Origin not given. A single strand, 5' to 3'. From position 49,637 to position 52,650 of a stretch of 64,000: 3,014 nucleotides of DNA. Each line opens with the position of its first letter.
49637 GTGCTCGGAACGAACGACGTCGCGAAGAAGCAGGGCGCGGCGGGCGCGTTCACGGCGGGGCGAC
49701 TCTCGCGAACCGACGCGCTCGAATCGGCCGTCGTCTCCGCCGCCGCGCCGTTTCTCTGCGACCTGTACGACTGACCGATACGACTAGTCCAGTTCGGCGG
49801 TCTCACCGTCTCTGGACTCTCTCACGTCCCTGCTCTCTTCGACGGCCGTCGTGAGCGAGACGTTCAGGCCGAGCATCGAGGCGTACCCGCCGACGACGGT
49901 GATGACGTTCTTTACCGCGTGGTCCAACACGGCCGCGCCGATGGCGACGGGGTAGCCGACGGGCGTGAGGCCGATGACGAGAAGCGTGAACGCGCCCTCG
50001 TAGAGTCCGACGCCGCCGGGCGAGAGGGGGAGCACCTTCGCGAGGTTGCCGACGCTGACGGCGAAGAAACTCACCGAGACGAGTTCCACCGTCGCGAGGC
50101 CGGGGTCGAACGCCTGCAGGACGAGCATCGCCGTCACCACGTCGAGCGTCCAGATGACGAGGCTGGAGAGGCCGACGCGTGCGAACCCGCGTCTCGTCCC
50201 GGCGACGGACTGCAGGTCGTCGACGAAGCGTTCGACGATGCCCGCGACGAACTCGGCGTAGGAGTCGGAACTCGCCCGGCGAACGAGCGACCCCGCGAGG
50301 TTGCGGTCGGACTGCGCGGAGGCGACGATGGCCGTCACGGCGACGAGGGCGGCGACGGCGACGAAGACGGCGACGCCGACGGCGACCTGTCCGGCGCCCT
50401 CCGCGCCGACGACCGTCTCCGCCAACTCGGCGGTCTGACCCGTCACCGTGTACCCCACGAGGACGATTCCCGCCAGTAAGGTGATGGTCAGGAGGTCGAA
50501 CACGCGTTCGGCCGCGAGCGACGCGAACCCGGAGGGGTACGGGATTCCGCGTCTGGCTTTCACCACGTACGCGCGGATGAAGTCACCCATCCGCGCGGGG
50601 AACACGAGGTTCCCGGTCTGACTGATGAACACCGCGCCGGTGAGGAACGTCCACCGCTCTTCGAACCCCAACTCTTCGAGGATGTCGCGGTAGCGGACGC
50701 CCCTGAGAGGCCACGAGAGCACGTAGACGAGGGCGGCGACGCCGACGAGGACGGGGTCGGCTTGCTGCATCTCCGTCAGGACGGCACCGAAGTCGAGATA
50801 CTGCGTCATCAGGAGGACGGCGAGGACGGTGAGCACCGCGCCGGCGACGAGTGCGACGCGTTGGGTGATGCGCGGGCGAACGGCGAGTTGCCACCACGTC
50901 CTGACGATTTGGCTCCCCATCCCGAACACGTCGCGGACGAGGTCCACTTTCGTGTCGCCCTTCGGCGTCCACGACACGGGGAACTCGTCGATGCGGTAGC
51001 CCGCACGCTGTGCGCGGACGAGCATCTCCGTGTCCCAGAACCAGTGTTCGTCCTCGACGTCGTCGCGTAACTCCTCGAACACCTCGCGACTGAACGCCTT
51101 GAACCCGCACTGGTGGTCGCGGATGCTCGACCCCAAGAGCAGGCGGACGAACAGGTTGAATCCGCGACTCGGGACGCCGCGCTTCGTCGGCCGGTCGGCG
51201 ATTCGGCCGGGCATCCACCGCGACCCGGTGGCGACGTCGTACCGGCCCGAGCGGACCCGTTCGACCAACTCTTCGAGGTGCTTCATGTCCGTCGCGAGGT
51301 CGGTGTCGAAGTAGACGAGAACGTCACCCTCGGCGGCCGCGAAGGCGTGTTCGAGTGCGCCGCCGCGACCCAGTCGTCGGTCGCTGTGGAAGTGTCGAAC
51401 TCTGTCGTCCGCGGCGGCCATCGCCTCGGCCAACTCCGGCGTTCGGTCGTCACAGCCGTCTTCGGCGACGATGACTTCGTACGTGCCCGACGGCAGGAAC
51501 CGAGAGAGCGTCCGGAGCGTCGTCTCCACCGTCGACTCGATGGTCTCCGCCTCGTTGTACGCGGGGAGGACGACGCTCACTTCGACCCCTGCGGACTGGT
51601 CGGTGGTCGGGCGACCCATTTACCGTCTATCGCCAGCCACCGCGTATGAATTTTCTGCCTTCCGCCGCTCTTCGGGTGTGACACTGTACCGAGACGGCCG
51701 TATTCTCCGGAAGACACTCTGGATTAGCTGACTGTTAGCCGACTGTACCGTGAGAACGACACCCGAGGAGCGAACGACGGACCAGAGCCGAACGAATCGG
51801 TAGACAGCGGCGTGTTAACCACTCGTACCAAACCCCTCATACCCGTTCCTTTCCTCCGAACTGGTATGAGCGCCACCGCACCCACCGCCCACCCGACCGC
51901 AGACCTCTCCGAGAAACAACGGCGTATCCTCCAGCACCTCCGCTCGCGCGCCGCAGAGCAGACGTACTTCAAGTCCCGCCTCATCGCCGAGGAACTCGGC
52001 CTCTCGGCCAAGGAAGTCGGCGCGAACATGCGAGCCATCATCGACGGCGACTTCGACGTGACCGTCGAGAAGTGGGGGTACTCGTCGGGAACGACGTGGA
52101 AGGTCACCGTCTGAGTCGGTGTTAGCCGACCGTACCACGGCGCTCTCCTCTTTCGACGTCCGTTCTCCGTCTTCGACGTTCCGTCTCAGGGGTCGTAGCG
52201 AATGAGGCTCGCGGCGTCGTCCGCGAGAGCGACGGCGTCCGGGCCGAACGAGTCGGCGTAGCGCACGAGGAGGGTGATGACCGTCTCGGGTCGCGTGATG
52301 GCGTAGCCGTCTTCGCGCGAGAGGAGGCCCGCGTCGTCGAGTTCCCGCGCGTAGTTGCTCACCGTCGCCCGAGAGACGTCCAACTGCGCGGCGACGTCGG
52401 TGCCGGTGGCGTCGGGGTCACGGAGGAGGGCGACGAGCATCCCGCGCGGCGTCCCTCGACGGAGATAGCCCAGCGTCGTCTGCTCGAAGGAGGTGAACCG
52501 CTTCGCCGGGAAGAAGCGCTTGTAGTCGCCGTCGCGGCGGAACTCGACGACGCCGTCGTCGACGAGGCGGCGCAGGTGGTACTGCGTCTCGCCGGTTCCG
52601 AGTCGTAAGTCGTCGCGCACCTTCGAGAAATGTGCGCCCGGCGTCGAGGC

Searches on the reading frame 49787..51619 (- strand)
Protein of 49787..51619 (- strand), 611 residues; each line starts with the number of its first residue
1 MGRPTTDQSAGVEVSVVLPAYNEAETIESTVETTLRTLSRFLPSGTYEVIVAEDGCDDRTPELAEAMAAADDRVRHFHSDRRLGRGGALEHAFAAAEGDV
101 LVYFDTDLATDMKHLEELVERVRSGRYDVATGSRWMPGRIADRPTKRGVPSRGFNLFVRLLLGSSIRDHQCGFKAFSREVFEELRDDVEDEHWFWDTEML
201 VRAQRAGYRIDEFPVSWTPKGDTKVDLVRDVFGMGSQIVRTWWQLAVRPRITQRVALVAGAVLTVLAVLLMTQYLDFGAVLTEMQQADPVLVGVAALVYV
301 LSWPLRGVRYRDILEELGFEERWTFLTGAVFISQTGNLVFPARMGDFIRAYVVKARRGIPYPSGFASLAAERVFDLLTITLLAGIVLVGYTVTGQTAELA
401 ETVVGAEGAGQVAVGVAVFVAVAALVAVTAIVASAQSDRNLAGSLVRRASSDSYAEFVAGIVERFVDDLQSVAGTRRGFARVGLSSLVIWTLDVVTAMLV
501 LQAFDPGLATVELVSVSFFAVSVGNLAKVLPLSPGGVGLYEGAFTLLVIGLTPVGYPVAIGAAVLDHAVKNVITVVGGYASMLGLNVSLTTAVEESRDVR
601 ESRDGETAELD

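Call 7: search_protein_families(library=pfam, proteins=[window:49787-51619:-], max_evalue=0.01)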
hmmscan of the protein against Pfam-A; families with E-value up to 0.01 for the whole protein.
window:49787-51619:- (611 aa): 4 families
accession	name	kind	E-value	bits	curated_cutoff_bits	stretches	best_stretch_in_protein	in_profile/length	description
PF03706.18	LPG_synthase_TM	-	1.3e-42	146.8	33.4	1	258-577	2-302/302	Lysylphosphatidylglycerol synthase TM region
PF00535.33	Glycos_transf_2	-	4.1e-30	105.4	23.3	1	15-184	1-167/168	Glycosyl transferase family 2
PF13641.12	Glyco_tranf_2_3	-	1.5e-10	42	27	1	14-210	3-201/230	Glycosyltransferase like family 2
PF10111.15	Glyco_tranf_2_2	-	0.0037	17.2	27.3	1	15-119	1-103/276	Glycosyltransferase like family 2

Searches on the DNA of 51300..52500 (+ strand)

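Call 16: search_rna_families(source=window, start=51300, end=52500, threshold=evalue, max_evalue=10)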
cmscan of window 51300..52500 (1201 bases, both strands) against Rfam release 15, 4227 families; matches with E-value up to 10: 0.
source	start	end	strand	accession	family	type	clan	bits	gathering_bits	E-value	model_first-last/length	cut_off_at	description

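Call 55: search_dna_similar(query=window:51700-52160:+, collection=plasmids, mode=distant, max_rows=10)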
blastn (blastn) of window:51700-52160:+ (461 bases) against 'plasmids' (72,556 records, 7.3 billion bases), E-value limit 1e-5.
Records with a match: 2; places in all: 2; records where one place covers at least 80% of the query: 0.
Best place of each record, by identity: 60-80% 2.
By first word of the organism name: Halomarina 1; Haloarcula 1.
By predicted mobility (MOB-suite, as given by PLSDB): non-mobilizable 2.
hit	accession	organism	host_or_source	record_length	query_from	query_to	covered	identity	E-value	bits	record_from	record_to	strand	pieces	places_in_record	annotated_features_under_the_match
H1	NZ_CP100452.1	Halomarina sp. BCD28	cell culture,sediment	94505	210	408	43%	75.8%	9e-29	135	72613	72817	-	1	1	hypothetical protein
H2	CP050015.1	Haloarcula sp. JP-L23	-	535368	206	400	42%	73.2%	8e-23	115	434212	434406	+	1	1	hypothetical protein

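Call 56: search_dna_similar(query=window:51700-52160:+, collection=phages, mode=distant, max_rows=10)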
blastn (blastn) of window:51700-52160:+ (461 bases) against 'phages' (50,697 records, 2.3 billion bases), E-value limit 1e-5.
No match.

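Call 57: get_annotated_region(hit=H1, flank=2500)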
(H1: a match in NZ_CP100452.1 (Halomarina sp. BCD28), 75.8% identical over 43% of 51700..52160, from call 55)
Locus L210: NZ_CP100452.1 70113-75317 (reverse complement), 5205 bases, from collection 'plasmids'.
description: Halomarina sp. BCD28 plasmid unnamed4, complete sequence
organism: Halomarina sp. BCD28 (NCBI taxid 2961595)
taxonomy: Archaea; Euryarchaeota; Halobacteria; Halobacteriales; Haloarculaceae; Halomarina; Halomarina sp. BCD28
host: -; source: cell culture,sediment; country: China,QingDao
typing (MOB-suite, as given by PLSDB): non-mobilizable
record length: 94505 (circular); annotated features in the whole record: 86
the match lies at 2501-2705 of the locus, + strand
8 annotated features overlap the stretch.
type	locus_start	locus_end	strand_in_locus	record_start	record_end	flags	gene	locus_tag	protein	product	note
CDS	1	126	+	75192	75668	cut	-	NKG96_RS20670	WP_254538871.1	hypothetical protein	-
CDS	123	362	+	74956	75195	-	-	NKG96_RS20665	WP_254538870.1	hypothetical protein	-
CDS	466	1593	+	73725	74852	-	-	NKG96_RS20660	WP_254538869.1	DUF63 family protein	-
CDS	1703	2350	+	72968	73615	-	-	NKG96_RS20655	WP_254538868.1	hypothetical protein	-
CDS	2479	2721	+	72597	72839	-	-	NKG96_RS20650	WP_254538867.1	hypothetical protein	-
CDS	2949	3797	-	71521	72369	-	-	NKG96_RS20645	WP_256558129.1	DUF63 family protein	-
CDS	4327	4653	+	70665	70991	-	-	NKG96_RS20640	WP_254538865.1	twin-arginine translocase TatA/TatE family subunit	-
CDS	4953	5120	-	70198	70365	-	-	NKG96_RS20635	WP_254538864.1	hypothetical protein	-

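Call 58: get_annotated_region(hit=H2, flank=2500)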
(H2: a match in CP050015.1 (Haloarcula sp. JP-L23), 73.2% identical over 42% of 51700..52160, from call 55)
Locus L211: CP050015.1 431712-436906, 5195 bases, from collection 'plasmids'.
description: Haloarcula sp. JP-L23 plasmid unnamed1, complete sequence
organism: Haloarcula sp. JP-L23 (NCBI taxid 2716717)
taxonomy: Archaea; Euryarchaeota; Halobacteria; Halobacteriales; Haloarculaceae; Haloarcula; Haloarcula sp. JP-L23
host: -; source: -; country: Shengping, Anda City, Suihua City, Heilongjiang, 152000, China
typing (MOB-suite, as given by PLSDB): non-mobilizable
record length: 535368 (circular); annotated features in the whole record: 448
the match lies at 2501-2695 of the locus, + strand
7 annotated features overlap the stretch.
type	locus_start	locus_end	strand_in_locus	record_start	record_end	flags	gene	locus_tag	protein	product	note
CDS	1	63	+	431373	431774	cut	-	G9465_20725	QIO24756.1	VOC family protein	-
CDS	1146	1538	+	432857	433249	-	-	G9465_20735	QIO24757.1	helix-turn-helix transcriptional regulator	-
CDS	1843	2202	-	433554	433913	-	-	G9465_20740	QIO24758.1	group 1 truncated hemoglobin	-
CDS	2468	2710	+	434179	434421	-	-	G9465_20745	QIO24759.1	hypothetical protein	-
CDS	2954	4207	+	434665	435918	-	-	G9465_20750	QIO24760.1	hypothetical protein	-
CDS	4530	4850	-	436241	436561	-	-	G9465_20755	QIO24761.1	hypothetical protein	-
CDS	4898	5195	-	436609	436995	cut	-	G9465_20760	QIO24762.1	ACT domain-containing protein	-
